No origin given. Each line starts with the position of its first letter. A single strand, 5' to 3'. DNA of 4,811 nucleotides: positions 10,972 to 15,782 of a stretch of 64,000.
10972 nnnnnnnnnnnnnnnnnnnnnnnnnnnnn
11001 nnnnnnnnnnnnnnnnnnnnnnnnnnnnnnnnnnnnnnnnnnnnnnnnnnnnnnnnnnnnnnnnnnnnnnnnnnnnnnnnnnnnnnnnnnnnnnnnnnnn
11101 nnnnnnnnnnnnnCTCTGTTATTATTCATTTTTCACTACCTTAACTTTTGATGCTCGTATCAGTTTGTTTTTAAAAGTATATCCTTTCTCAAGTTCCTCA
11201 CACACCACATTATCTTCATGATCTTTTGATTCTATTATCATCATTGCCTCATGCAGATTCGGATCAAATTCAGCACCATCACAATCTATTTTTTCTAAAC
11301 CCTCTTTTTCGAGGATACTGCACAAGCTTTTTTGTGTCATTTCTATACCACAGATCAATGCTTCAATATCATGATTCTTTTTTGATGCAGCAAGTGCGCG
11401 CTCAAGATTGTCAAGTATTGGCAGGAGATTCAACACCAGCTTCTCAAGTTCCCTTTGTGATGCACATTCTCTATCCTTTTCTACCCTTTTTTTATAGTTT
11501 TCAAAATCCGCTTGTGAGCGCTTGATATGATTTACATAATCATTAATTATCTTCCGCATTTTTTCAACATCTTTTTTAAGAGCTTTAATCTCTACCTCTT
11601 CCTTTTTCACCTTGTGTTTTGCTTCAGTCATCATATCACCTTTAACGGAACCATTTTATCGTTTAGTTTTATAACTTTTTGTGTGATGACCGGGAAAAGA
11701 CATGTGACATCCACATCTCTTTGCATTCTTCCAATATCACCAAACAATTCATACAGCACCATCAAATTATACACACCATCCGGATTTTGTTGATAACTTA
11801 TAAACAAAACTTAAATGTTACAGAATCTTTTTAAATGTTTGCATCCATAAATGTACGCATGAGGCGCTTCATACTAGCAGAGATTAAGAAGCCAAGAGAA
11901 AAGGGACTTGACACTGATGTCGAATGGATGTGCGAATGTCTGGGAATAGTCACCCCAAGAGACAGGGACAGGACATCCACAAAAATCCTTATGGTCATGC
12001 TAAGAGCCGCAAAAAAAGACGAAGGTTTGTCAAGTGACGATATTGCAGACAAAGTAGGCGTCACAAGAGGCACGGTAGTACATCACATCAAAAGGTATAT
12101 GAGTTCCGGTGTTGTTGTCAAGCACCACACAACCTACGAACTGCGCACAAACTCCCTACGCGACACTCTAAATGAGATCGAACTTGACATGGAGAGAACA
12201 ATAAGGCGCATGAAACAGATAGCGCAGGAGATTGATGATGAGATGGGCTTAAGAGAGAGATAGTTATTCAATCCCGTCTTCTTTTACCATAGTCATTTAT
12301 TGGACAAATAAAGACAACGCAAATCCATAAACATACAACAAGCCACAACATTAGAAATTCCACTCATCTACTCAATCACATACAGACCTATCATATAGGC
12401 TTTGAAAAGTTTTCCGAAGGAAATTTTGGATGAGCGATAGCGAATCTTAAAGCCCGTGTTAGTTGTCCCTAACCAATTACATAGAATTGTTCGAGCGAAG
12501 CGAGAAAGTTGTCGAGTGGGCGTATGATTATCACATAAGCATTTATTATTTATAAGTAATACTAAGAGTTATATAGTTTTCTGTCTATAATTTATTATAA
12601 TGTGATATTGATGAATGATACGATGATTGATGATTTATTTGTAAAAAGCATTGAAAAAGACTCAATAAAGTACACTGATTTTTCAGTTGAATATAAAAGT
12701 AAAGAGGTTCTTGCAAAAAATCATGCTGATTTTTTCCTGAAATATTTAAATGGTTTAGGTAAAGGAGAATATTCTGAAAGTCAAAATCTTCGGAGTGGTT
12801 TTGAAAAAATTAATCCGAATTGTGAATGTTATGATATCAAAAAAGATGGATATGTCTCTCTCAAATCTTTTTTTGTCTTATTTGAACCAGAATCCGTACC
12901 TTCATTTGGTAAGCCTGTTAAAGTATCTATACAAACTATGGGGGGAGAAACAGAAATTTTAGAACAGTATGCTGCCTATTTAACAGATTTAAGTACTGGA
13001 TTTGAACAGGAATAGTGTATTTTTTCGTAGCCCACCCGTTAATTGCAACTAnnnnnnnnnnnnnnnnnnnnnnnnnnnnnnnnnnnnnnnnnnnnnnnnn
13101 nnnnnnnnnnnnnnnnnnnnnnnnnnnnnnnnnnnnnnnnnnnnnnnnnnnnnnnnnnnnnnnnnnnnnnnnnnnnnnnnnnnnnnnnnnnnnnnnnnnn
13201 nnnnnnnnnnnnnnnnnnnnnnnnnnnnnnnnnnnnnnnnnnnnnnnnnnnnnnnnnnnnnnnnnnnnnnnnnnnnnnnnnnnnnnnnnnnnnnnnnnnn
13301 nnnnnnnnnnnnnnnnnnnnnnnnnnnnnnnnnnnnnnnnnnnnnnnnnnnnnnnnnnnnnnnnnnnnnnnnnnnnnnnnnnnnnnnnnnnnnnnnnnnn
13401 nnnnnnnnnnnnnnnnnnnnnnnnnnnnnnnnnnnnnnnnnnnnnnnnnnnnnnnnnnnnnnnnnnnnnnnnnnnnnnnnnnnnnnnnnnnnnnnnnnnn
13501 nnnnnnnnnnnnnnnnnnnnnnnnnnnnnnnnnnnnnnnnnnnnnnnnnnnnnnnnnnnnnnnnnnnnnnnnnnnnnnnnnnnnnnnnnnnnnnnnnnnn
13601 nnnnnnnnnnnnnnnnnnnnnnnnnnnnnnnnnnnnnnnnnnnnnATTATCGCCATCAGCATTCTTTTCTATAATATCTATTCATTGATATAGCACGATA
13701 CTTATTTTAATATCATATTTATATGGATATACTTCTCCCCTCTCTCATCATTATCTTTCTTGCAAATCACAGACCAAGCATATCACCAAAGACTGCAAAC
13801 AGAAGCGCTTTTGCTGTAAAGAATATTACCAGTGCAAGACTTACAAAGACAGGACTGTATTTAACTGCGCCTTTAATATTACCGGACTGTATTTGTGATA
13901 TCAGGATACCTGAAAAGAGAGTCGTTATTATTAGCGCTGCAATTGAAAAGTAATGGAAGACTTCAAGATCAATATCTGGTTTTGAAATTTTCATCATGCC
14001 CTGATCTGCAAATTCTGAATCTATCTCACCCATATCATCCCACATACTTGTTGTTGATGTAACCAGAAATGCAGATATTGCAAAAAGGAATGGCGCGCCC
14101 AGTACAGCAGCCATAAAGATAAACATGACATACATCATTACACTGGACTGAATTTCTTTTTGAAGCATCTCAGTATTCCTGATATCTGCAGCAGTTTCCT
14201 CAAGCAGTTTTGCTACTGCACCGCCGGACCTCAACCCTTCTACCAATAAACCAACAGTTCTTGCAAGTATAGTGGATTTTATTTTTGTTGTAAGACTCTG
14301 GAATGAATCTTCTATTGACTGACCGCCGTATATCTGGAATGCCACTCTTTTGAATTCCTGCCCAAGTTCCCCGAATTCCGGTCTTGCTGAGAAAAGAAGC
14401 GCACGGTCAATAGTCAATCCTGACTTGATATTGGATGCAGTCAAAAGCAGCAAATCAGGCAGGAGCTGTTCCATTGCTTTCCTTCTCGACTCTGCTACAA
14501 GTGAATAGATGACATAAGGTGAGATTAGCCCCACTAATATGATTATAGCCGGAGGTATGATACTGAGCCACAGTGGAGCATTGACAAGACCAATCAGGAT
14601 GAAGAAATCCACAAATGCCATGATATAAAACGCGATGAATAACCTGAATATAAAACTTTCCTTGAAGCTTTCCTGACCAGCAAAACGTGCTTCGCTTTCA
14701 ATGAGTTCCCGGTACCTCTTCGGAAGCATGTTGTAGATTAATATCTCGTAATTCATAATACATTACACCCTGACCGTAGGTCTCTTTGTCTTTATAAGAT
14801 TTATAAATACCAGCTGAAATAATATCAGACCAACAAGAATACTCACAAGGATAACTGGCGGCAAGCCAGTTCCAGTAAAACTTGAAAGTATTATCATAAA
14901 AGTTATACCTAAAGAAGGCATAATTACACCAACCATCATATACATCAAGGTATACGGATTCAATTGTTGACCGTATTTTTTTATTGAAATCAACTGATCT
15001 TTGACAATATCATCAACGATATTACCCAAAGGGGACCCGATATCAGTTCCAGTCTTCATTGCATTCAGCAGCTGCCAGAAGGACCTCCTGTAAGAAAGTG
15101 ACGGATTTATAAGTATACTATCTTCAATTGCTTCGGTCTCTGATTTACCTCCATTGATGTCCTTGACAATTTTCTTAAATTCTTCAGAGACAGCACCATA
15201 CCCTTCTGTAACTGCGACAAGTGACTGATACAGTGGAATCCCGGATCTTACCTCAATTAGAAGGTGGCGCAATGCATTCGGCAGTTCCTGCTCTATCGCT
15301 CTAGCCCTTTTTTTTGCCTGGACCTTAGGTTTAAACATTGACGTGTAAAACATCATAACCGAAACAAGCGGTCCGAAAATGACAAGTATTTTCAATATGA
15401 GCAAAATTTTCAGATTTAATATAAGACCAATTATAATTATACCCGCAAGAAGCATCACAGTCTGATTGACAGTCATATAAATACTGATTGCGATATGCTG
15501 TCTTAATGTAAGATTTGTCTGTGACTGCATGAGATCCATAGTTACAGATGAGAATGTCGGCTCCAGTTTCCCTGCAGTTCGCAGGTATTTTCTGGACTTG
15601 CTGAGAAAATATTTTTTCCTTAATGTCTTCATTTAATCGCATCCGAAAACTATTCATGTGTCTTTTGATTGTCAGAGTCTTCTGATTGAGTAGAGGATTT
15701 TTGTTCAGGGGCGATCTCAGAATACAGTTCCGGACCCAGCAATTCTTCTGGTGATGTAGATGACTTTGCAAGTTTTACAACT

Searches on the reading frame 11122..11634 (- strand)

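Call 63: search_protein_families(library=pfam, proteins=[window:11122-11634:-], max_evalue=0.001)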
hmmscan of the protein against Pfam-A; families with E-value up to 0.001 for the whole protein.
window:11122-11634:- (170 aa): 1 family
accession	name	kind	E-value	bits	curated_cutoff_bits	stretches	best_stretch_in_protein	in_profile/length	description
PF01025.24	GrpE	-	8.3e-49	165.9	25.8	1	6-168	3-165/165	GrpE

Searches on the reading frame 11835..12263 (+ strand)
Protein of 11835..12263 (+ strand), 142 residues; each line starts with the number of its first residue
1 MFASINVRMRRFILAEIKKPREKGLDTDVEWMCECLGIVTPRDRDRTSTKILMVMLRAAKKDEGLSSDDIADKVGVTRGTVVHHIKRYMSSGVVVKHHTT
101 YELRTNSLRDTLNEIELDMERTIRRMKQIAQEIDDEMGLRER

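Call 63: search_protein_families(library=pfam, proteins=[window:11835-12263:+], max_evalue=0.001)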
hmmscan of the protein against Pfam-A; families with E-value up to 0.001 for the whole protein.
window:11835-12263:+ (142 aa): 5 families
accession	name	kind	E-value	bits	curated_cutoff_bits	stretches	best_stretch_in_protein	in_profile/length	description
PF13412.12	HTH_24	-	1.6e-07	31.2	21.9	1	56-94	9-47/48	Winged helix-turn-helix DNA-binding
PF13384.12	HTH_23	-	1e-06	28.8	24.6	1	48-93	5-46/50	Homeodomain-like domain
PF08279.18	HTH_11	-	9.8e-05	22.6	25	1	55-87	8-38/55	HTH domain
PF14493.12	HTH_40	-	0.00019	22.1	27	1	63-137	11-80/89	Helix-turn-helix domain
PF13551.12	HTH_29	-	0.00043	20.8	28.1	1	62-93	9-41/64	Winged helix-turn helix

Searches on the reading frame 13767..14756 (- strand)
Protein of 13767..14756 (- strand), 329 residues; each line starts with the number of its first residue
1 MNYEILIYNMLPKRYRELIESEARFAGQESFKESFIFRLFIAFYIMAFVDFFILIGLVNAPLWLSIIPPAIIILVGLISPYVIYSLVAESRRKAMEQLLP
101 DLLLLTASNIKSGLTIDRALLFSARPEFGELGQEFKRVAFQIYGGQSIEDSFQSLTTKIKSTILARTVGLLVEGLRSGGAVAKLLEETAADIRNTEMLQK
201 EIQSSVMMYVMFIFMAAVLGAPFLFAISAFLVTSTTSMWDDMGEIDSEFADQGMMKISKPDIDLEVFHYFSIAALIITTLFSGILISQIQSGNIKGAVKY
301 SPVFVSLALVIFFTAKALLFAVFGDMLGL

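Call 120: search_protein_families(library=pfam, proteins=[window:13767-14756:-], max_evalue=0.01)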
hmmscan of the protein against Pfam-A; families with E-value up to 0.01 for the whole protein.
window:13767-14756:- (329 aa): 1 family
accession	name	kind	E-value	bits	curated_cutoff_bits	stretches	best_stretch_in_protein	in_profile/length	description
PF00482.28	T2SSF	-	1.3e-16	61.1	25.2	1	105-227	4-123/125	Type II secretion system (T2SS), protein F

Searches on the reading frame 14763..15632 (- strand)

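Call 120: search_protein_families(library=pfam, proteins=[window:14763-15632:-], max_evalue=0.01)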
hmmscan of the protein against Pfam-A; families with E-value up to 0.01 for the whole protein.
window:14763-15632:- (289 aa): 1 family
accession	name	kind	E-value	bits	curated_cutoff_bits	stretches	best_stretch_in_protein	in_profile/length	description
PF00482.28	T2SSF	-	1.5e-13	51.2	25.2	1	120-243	1-122/125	Type II secretion system (T2SS), protein F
